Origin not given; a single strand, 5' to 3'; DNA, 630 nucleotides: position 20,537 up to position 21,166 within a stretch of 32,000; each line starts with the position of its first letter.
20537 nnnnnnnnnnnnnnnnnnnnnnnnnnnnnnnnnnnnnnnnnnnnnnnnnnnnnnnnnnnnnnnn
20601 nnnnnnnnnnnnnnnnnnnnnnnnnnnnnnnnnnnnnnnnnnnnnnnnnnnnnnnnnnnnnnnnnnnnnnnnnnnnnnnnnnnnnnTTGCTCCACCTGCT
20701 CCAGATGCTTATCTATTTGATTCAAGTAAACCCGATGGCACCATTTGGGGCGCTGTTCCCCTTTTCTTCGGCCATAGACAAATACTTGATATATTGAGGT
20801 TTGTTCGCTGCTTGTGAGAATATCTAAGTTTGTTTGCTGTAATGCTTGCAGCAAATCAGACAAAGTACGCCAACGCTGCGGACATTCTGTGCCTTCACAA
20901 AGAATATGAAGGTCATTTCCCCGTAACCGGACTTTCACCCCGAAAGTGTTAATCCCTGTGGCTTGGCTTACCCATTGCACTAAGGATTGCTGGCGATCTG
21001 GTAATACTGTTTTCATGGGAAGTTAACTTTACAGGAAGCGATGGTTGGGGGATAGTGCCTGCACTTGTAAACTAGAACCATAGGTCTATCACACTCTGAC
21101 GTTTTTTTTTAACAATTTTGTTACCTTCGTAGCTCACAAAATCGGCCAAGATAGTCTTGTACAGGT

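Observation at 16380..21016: Two-gene O-acylation operon: a 1003-aa protein with four unrecognised cytoplasmic repeats, a TM helix and an SGNH/DltD-like domain, followed by an MBOAT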

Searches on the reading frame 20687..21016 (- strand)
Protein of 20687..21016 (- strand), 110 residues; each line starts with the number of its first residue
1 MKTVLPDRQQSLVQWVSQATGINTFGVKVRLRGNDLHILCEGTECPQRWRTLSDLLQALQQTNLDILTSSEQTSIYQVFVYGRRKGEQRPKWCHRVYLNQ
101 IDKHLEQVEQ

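Call 20: search_protein_representatives(alignment_id=A1)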
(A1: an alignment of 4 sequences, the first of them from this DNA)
Query: 4 sequences, 106 profile positions. Proteins with E-value up to 0.001 (for the whole library): 1627; up to 1e-10: 423; up to 1e-30: 145. The best 150 are listed.
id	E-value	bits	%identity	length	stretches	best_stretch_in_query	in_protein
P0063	6.1e-151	508.6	-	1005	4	2-105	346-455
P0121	4.8e-97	335.3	-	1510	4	2-105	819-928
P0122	6.7e-88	305.9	-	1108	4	4-104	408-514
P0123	4.3e-87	303.3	-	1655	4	3-105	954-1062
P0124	5.1e-87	303.1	-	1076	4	1-102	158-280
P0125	9.5e-86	299.0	-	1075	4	2-105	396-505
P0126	2.1e-85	297.9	-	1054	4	2-102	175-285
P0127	1.8e-84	294.9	-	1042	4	3-103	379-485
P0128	2.7e-84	294.3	-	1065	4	2-103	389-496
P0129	6.9e-84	293.0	-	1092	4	2-102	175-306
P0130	8.4e-84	292.7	-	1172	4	2-102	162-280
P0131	9.2e-84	292.6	-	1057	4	3-104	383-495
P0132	2.0e-82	288.3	-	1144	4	3-101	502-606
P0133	3.8e-82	287.4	-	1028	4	5-102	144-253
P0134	5.0e-82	287.0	-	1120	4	6-102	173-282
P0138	3.1e-81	284.5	-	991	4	4-105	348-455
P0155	5.9e-76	267.5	-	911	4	3-98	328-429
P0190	5.0e-69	245.2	-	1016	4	2-98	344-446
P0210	1.2e-62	224.7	-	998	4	3-102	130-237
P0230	2.0e-54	198.3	-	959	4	2-97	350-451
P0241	1.0e-47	176.7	-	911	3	4-96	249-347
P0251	5.2e-40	152.0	-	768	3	4-94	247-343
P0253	1.2e-39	150.8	-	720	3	3-98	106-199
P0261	1.9e-33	130.9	-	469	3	3-94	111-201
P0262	2.8e-33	130.3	-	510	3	3-104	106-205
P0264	2.1e-31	124.3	-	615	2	2-101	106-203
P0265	1.3e-30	121.8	-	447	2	3-94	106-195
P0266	5.8e-30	119.6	-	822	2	2-99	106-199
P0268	1.9e-29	118.0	-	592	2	2-98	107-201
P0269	5.9e-29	116.4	-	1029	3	4-95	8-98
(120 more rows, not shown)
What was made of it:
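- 1,627 representatives carry the module (call 20).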

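Call 22: search_protein_families(library=pfam, proteins=[P0253, P0269, P0261, P0262, P0264, P0265, P0266, P0268, P0121, P0123], max_evalue=0.01)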
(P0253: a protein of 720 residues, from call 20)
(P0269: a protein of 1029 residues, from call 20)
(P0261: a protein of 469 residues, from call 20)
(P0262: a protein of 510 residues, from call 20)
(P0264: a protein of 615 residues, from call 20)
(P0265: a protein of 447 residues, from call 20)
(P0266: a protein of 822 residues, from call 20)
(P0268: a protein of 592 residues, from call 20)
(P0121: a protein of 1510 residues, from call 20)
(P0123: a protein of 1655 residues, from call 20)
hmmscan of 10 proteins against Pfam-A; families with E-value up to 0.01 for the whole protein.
P0253 (720 aa): 1 family
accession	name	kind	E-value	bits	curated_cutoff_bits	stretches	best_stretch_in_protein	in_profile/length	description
PF12787.12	EcsC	-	1.1e-07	32.2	30.4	1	498-554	100-156/240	EcsC protein family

P0269 (1029 aa): 2 families
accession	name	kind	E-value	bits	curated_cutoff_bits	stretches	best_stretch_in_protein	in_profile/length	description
PF05277.18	DUF726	-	1.4e-51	175.9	22.6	1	578-920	8-339/343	Protein of unknown function (DUF726)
PF12645.13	HTH_16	-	0.00047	20.6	22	0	6-23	3-20/65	Helix-turn-helix domain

P0261 (469 aa): 1 family
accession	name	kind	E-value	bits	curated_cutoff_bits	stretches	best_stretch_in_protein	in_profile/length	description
PF24259.1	DUF7460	-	0.0046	17.5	27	0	73-94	4-26/51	Domain of unknown function (DUF7460)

P0262 (510 aa): 5 families
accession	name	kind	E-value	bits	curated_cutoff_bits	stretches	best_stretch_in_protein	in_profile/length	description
PF05903.20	Peptidase_C97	-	1.1e-07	32.2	29.2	1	429-466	81-118/151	PPPDE putative peptidase domain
PF04970.19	LRAT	-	0.00018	22.2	24.3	1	430-470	79-119/120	Lecithin retinol acyltransferase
PF12645.13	HTH_16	-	0.00039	20.9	22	0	6-23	3-20/65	Helix-turn-helix domain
PF12997.12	DUF3881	-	0.00069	19.4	27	0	3-29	167-193/283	Domain of unknown function, E. rectale Gene description (DUF3881)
PF24521.3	Ank_KRIT1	-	0.0066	16.6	80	0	1-54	17-73/149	KRIT1 ankyrin-repeats domain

P0264 (615 aa): 18 families
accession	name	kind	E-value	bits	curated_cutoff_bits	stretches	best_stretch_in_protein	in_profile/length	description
PF00515.34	TPR_1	-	9.5e-20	70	27.8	3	548-579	3-34/34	Tetratricopeptide repeat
PF07719.23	TPR_2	-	8.8e-17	60.2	27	2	548-579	3-34/34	Tetratricopeptide repeat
PF13181.12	TPR_8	-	1.5e-13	50.1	25.7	1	513-544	2-33/34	Tetratricopeptide repeat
PF13431.12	TPR_17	-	6.6e-13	48.3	24.4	1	571-601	4-33/34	Tetratricopeptide repeat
PF13414.12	TPR_11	-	1.1e-12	47.8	26.8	2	524-559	6-41/42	TPR repeat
PF13432.12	TPR_16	-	6.8e-12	46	32.7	1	552-611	3-61/65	Tetratricopeptide repeat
PF13424.12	TPR_12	-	9.7e-10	38.9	30.1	1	546-610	3-74/77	Tetratricopeptide repeat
PF13371.12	TPR_9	-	1.4e-09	38.3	35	1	557-610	6-58/73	Tetratricopeptide repeat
PF14559.12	TPR_19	-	7.3e-09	36.3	25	1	525-584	4-62/68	Tetratricopeptide repeat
PF01239.28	PPTA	-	2.9e-08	33.4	29.5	1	562-584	1-23/32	Protein prenyltransferase alpha subunit repeat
PF12895.13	ANAPC3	-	1.1e-05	26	27.2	0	496-537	41-81/82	Anaphase-promoting complex, cyclosome, subunit 3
PF13428.12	TPR_14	-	1.6e-05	25.6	23.5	0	548-587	3-42/44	Tetratricopeptide repeat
PF13488.11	Gly-zipper_Omp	-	3.1e-05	24.2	25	1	389-421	6-43/46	Glycine zipper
PF13174.12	TPR_6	-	0.00041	21.3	26.3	0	581-609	1-28/33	Tetratricopeptide repeat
PF12569.14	NatA_aux_su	-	0.002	17.6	33.3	1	521-602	13-93/515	N-terminal acetyltransferase A, auxiliary subunit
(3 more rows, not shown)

P0265 (447 aa): 0 families

P0266 (822 aa): 17 families
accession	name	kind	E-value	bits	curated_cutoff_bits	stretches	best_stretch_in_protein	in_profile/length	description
PF05419.17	GUN4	-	1.1e-25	90.8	29.2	1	650-789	2-125/141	GUN4-like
PF13181.12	TPR_8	-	2.8e-16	58.7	25.7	1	528-556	6-34/34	Tetratricopeptide repeat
PF00515.34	TPR_1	-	2.3e-14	52.9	27.8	2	535-556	13-34/34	Tetratricopeptide repeat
PF07719.23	TPR_2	-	3.2e-14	52.2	27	2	527-556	5-34/34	Tetratricopeptide repeat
PF14559.12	TPR_19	-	1.4e-13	51.4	25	2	538-585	6-53/68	Tetratricopeptide repeat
PF13431.12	TPR_17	-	9e-13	47.9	24.4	1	545-578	1-34/34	Tetratricopeptide repeat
PF13414.12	TPR_11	-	3.6e-12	46.2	26.8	1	530-563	1-34/42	TPR repeat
PF13429.12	TPR_15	-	7e-11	42.5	26.2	1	467-583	158-274/280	Tetratricopeptide repeat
PF13432.12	TPR_16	-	7.1e-11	42.8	32.7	1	536-589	10-63/65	Tetratricopeptide repeat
PF13428.12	TPR_14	-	9.3e-09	35.6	23.5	0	536-565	14-43/44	Tetratricopeptide repeat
PF12895.13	ANAPC3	-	2.4e-07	31.4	27.2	1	537-616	3-81/82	Anaphase-promoting complex, cyclosome, subunit 3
PF13424.12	TPR_12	-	1.6e-06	28.6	30.1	2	525-579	5-67/77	Tetratricopeptide repeat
PF13488.11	Gly-zipper_Omp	-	9.1e-05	22.7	25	1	370-398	7-36/46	Glycine zipper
PF13176.12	TPR_7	-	0.0025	18.2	27.9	0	530-553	6-29/36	Tetratricopeptide repeat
PF13174.12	TPR_6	-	0.003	18.6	26.3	0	559-585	2-28/33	Tetratricopeptide repeat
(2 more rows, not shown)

P0268 (592 aa): 16 families
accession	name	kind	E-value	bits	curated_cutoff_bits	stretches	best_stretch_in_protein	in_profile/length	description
PF13181.12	TPR_8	-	5.7e-22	76.4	25.7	2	508-538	3-33/34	Tetratricopeptide repeat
PF00515.34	TPR_1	-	1.3e-19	69.6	27.8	2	474-503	3-32/34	Tetratricopeptide repeat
PF07719.23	TPR_2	-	1.4e-18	65.8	27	2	508-538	3-33/34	Tetratricopeptide repeat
PF13414.12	TPR_11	-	2.8e-18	65.8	26.8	3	479-520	1-42/42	TPR repeat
PF13431.12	TPR_17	-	5.5e-14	51.6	24.4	1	528-561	1-34/34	Tetratricopeptide repeat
PF13432.12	TPR_16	-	4e-11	43.6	32.7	2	514-570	5-61/65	Tetratricopeptide repeat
PF13428.12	TPR_14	-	3.7e-10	39.9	23.5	1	508-544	3-39/44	Tetratricopeptide repeat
PF13424.12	TPR_12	-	4.4e-10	40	30.1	2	474-537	5-76/77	Tetratricopeptide repeat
PF13174.12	TPR_6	-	1.5e-09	38.3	26.3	0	508-539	2-33/33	Tetratricopeptide repeat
PF14559.12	TPR_19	-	5.4e-09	36.7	25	2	523-572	8-57/68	Tetratricopeptide repeat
PF13176.12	TPR_7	-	5.1e-07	29.7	27.9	0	509-538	2-33/36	Tetratricopeptide repeat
PF01239.28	PPTA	-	6e-07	29.3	29.5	0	457-485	4-32/32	Protein prenyltransferase alpha subunit repeat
PF13371.12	TPR_9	-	8.9e-07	29.3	35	1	522-570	11-59/73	Tetratricopeptide repeat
PF23914.1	TPR_CcmH_CycH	-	9.5e-05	22.7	42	1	468-569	46-150/158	Cytochrome c-type biogenesis protein H TPR domain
PF12895.13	ANAPC3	-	0.00026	21.6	27.2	0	486-565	3-81/82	Anaphase-promoting complex, cyclosome, subunit 3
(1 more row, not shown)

P0121 (1510 aa): 0 families

P0123 (1655 aa): 2 families
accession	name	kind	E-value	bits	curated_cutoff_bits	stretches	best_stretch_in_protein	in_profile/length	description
PF00805.28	Pentapeptide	-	1.6e-07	31.2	20.2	1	357-393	1-37/40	Pentapeptide repeats (8 copies)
PF07611.17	DUF1574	-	0.0026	17.6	29.1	0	1541-1631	235-326/342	Protein of unknown function (DUF1574)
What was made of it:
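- The same module heads proteins with unrelated C-terminal parts: TPR/GUN4, DUF726, EcsC and PPPDE/LRAT (call 22).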

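Call 28: find_encoding_contigs(protein=P0251, flank=6000, max_places=3)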
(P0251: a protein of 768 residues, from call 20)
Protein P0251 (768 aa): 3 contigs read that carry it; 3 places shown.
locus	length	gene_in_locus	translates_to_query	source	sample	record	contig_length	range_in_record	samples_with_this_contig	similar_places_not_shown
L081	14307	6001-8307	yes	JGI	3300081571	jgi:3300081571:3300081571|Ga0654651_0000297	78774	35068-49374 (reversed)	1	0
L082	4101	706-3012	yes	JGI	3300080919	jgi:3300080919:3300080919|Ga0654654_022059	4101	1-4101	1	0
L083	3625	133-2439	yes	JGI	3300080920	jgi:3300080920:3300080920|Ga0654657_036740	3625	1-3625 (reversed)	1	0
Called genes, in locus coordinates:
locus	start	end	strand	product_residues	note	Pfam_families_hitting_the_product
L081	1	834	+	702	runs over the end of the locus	-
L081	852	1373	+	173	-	PF14218:COP23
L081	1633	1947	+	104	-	-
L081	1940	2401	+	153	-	PF11663:Toxin_YhaV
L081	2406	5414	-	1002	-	PF00311:PEPcase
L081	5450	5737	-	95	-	-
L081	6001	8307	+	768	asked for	PF27429:LB_356 (faint)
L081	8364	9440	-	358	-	PF04069:OpuAC (weak), PF13379:NMT1_2, PF09084:NMT1, PF16868:NMT1_3 (weak)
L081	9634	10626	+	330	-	-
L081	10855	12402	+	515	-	PF03062:MBOAT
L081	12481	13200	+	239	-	-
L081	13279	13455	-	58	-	PF01783:Ribosomal_L32p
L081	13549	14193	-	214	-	PF05685:Uma2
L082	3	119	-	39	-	?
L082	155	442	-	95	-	-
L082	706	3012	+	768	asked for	PF27429:LB_356 (faint)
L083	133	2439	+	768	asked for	PF27429:LB_356 (faint)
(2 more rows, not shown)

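Call 35: find_encoding_contigs(protein=P0230, flank=7000, max_places=2)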
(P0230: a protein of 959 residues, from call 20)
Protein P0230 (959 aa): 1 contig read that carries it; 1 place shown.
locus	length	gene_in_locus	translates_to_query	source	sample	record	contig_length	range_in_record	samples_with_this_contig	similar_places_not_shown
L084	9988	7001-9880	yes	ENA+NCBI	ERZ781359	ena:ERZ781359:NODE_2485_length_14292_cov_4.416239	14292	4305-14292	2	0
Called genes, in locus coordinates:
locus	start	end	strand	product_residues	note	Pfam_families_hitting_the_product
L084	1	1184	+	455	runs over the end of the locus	-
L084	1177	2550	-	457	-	PF07690:MFS_1, PF13347:MFS_2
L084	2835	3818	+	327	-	PF04168:Alpha-E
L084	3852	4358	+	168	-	PF05019:Coq4 (weak)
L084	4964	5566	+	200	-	PF02527:GidB (faint), PF05175:MTS (weak), PF02390:Methyltransf_4 (weak), PF13847:Methyltransf_31 (weak), PF13649:Methyltransf_25 (faint)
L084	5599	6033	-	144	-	-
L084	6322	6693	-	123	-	-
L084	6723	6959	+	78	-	-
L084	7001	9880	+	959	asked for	-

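Call 36: find_encoding_contigs(protein=P0241, flank=7000, max_places=2)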
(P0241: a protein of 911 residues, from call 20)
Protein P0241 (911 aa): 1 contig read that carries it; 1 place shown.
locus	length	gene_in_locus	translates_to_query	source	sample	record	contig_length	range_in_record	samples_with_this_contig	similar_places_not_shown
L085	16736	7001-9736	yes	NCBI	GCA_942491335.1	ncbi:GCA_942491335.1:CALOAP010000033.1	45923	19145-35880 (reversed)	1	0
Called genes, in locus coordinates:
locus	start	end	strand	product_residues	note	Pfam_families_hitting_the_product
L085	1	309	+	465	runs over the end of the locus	PF01326:PPDK_N, PF00391:PEP-utilizers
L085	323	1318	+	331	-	PF02896:PEP-utilizers_C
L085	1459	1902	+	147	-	-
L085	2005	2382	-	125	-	PF00311:PEPcase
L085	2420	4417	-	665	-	PF00311:PEPcase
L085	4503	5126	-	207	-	PF00311:PEPcase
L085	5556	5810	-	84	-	-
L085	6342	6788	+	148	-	-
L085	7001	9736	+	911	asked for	PF07611:DUF1574 (faint)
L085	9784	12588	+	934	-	PF17148:DUF5117, PF16313:DUF4953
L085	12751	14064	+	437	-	-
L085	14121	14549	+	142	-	-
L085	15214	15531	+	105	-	PF00543:P-II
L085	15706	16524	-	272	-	PF05982:Sbt_1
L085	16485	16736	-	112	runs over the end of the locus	PF05982:Sbt_1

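Call 37: find_encoding_contigs(protein=P0155, flank=7000, max_places=2)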
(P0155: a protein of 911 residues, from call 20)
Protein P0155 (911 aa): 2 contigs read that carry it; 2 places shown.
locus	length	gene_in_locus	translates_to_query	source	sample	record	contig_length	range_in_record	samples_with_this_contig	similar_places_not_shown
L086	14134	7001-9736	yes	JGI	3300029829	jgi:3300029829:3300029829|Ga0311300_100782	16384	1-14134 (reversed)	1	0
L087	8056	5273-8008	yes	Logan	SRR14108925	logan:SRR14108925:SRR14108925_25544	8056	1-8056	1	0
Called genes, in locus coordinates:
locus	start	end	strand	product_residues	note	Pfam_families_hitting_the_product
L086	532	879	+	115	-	PF01909:NTP_transf_2, PF18765:Polbeta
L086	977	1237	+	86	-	-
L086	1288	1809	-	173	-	-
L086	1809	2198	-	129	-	-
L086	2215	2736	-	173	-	PF08123:DOT1 (weak), PF02353:CMAS (weak), PF06325:PrmA (weak)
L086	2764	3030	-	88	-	-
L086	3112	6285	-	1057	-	PF00311:PEPcase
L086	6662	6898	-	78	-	-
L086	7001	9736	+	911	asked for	PF07611:DUF1574 (faint)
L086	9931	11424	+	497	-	PF03062:MBOAT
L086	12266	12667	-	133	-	-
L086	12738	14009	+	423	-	PF01926:MMR_HSR1 (weak), PF05128:DUF697 (weak)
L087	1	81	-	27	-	?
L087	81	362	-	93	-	-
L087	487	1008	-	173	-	PF08123:DOT1 (weak), PF02353:CMAS (weak), PF06325:PrmA (weak)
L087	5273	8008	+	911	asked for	PF07611:DUF1574 (faint)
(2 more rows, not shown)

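Call 58: list_cluster_members(proteins=[P0122, P0124, P0133, P0138, P0155, P0190, P0210, P0230, P0241, P0251])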
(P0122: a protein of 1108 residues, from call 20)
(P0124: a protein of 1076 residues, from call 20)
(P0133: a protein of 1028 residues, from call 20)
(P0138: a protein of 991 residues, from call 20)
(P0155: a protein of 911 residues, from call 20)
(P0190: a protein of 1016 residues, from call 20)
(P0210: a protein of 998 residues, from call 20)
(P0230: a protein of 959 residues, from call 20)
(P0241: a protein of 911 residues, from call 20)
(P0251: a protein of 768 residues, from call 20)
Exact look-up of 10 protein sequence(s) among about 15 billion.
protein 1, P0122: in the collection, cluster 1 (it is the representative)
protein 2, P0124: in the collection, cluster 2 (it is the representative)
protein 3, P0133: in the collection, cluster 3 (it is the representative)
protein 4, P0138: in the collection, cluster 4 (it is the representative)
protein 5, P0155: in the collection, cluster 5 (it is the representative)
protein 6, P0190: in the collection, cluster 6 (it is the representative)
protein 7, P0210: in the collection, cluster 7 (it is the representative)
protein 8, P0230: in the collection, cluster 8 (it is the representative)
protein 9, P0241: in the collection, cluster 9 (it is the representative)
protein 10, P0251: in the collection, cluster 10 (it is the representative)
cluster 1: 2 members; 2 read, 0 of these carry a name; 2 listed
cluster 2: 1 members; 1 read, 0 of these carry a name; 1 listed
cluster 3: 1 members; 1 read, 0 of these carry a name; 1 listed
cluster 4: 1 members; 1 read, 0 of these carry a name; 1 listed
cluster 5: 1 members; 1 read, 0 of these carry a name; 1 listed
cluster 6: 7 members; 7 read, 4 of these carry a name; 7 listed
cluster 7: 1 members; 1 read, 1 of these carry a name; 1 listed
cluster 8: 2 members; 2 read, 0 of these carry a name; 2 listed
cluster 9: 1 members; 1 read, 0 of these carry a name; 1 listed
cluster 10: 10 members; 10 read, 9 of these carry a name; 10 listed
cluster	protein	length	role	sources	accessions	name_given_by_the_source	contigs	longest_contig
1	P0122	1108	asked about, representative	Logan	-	-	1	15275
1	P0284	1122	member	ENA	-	-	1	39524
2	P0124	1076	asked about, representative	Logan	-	-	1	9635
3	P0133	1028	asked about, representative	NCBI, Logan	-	-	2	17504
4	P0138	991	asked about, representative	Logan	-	-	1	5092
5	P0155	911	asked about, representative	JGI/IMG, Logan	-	-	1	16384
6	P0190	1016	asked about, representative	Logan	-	-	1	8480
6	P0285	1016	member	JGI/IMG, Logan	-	hypothetical protein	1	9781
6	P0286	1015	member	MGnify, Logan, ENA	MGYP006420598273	CR=1 FL=1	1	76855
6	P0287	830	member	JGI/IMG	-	hypothetical protein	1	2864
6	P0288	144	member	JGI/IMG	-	hypothetical protein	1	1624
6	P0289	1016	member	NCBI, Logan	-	-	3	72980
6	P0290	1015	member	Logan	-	-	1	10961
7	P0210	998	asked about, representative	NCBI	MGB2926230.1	MAG: hypothetical protein WBB82_13095 [Limnothrix sp.]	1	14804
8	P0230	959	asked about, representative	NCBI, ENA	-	-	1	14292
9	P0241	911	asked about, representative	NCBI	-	-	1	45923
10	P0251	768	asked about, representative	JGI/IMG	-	hypothetical protein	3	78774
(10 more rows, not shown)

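Call 59: list_cluster_members(proteins=[P0253, P0261, P0262, P0264, P0265, P0266, P0268, P0269, P0121, P0123])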
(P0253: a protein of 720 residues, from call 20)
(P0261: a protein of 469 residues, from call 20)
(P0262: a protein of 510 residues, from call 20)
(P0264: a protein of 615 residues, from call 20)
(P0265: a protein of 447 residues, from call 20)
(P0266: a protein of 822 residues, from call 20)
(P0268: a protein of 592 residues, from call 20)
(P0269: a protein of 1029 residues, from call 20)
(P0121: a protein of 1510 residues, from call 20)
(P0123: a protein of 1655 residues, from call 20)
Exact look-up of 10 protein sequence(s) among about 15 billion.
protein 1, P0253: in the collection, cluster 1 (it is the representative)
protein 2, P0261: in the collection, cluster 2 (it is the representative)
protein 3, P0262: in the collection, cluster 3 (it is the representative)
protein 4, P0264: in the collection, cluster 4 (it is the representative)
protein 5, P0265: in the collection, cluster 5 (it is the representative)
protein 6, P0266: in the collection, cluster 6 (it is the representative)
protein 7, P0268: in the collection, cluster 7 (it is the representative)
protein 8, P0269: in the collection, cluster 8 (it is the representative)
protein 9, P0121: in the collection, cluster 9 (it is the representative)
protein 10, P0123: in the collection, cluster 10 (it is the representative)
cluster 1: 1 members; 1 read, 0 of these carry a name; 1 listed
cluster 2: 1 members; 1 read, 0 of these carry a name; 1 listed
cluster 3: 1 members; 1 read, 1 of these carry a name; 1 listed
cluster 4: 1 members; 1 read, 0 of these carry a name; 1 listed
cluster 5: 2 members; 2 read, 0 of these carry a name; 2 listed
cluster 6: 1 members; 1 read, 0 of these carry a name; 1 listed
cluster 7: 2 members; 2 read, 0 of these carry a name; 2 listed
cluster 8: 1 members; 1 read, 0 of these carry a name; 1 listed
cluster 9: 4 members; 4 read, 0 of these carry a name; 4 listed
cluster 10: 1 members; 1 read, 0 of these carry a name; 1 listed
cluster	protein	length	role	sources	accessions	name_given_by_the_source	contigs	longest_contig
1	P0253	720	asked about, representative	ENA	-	-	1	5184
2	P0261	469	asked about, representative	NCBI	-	-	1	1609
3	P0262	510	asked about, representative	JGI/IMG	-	hypothetical protein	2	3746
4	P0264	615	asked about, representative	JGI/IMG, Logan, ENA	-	-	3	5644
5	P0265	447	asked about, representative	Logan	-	-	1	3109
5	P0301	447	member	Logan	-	-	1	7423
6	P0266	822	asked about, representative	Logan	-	-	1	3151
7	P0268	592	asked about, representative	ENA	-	-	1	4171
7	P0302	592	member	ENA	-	-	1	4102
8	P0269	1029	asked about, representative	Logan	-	-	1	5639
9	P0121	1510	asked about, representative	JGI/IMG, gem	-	-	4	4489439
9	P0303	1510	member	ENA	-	-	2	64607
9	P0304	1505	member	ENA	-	-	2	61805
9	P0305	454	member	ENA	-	-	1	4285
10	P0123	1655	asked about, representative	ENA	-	-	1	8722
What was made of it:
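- Tried and rejected: Source names for divergent representatives were nearly all missing (calls 58, 59).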

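Call 60: find_homologous_proteins(query=P0210, max_evalue=0.001)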
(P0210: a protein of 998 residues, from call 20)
Query P0210 (998 aa): 465 proteins with E <= 0.001 among 8000 candidates; the best 120 are listed.
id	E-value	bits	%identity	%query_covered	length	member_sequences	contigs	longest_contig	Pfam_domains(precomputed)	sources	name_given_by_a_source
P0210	0.0e+0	2272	100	100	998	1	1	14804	-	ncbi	ncbi:MAG: hypothetical protein WBB82_13095 [Limnothrix sp.]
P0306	0.0e+0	1881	82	100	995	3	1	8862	PF07611.18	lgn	-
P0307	0.0e+0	1738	77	99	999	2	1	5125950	PF07611.18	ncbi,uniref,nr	ncbi:SGNH/GDSL hydrolase family protein [[Leptolyngbya] sp. PCC 7376]|uniref:SGNH/GDSL hydrolase fam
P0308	0.0e+0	1715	76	100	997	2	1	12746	PF07611.18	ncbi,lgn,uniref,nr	ncbi:SGNH/GDSL hydrolase family protein [[Limnothrix rosea] IAM M-220]|uniref:SGNH/GDSL hydrolase fa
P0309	0.0e+0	1699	74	100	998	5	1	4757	PF07611.18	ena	-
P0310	0.0e+0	1679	74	100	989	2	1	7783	PF07611.18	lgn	-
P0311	0.0e+0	1671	73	100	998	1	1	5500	PF07611.18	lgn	-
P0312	0.0e+0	1645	72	100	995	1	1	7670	PF07611.18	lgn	-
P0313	0.0e+0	1634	72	100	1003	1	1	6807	-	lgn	-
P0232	7.2e-253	860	46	98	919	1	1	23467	-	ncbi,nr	ncbi:hypothetical protein FLX56_24315 [Synechococcus moorigangaii CMS01]|nr:hypothetical protein [Sy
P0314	1.9e-250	852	46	97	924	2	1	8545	PF07611.18,PF13472.13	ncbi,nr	ncbi:MAG: hypothetical protein VKJ86_06000 [Synechococcus sp.]|nr:hypothetical protein [Synechococcu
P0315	2.2e-247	842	45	98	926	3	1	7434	-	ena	-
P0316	4.6e-246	837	45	98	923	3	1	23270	-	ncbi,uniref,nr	ncbi:hypothetical protein [Synechococcus sp. BDU 130192]|uniref:hypothetical protein n=1 Tax=Synecho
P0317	7.3e-245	833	45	98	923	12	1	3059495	-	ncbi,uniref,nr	ncbi:SGNH/GDSL hydrolase family protein [Picosynechococcus sp. PCC 8807]|uniref:SGNH/GDSL hydrolase 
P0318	8.7e-242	823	45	98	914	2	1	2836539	PF07611.18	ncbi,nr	ncbi:hypothetical protein NIES970_17140 [[Synechococcus] sp. NIES-970]|nr:hypothetical protein NIES9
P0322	7.2e-220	751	40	99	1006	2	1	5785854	PF07611.18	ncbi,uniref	ncbi:DUF1574 domain-containing protein [Lusitaniella coriacea]|uniref:DUF1574 domain-containing prot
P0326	1.5e-216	740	39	98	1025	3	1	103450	PF27429.1,PF07611.18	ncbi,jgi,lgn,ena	ncbi:MAG TPA: hypothetical protein V6D11_33040 [Waterburya sp.]|jgi:hypothetical protein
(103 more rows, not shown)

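Call 61: find_encoding_contigs(protein=P0317, flank=8000, max_places=1)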
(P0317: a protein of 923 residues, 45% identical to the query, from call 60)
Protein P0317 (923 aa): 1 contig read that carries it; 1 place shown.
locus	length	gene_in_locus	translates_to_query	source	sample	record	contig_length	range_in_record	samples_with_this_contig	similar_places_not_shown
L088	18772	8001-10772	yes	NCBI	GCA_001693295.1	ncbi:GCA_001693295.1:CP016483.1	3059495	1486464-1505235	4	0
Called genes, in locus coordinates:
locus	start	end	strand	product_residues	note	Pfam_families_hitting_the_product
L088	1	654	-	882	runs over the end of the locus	PF02811:PHP, PF14890:Intein_splicing (faint), PF07733:DNA_pol3_alpha, PF17657:DNA_pol3_finger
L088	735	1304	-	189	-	PF05685:Uma2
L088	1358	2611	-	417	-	PF07995:GSDH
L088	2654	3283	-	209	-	PF02441:Flavoprotein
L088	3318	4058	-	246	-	PF02985:HEAT (faint), PF13646:HEAT_2, PF03130:HEAT_PBS (faint), PF13513:HEAT_EZ (faint), PF00514:Arm (faint), PF13646:HEAT_2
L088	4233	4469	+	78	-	PF01106:NifU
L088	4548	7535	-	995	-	PF00311:PEPcase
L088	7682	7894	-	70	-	-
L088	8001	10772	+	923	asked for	-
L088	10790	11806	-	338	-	PF04055:Radical_SAM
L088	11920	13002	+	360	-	PF00124:Photo_RC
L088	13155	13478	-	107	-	-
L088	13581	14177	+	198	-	-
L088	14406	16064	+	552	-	PF06418:CTP_synth_N, PF00117:GATase, PF07722:Peptidase_C26 (weak)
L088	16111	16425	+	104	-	PF07876:Dabb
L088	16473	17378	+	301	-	PF13580:SIS_2, PF22198:GKRP_SIS_2 (weak), PF22645:GKRP_SIS_N, PF01380:SIS (faint), PF20741:GKRP-like_C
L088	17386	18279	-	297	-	PF00535:Glycos_transf_2, PF10111:Glyco_tranf_2_2 (weak)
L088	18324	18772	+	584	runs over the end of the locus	-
